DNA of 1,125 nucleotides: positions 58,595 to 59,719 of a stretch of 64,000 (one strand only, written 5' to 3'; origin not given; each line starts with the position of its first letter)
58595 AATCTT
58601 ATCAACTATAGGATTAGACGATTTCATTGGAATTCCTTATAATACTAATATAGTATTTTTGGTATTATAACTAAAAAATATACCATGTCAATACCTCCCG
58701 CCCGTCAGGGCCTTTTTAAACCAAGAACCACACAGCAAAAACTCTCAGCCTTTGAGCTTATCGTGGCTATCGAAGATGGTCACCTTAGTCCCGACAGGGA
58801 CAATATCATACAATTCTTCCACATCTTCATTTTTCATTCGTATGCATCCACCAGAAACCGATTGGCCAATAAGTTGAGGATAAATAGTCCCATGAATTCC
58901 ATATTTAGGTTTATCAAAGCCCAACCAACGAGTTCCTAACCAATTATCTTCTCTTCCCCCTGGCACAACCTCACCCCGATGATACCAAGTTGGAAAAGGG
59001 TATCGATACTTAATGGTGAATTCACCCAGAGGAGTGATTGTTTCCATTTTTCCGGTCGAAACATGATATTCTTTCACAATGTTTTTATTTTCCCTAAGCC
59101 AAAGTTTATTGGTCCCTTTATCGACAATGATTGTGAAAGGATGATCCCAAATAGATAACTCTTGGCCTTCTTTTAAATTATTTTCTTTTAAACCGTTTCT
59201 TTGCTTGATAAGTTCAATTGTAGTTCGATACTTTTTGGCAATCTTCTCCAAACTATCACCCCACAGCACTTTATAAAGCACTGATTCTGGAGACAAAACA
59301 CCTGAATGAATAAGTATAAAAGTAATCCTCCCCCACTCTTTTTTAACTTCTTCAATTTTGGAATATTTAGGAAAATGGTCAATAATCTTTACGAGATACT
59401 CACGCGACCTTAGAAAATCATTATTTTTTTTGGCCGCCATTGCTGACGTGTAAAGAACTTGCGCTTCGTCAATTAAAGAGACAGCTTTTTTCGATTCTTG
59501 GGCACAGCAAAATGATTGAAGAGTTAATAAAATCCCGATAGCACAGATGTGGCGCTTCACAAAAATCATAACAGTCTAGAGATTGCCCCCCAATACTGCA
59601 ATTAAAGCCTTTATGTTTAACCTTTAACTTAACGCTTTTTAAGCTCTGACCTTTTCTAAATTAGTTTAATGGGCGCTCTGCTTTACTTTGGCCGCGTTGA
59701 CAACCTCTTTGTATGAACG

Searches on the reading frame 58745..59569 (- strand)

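Call 27: search_protein_families(library=pfam, proteins=[window:58745-59569:-], max_evalue=0.01)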
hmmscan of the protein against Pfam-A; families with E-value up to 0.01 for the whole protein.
window:58745-59569:- (274 aa): 3 families
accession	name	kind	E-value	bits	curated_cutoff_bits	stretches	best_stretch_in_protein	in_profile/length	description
PF03734.19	YkuD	-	3.4e-25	89.8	23.4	1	146-265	3-146/146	L,D-transpeptidase catalytic domain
PF01476.26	LysM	-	2.8e-11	43.6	20.9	1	99-141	1-43/43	LysM domain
PF23473.1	LysM3_LYK4_5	-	0.0062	17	29.3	0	99-131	5-37/48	LYK4/5 LysM3 domain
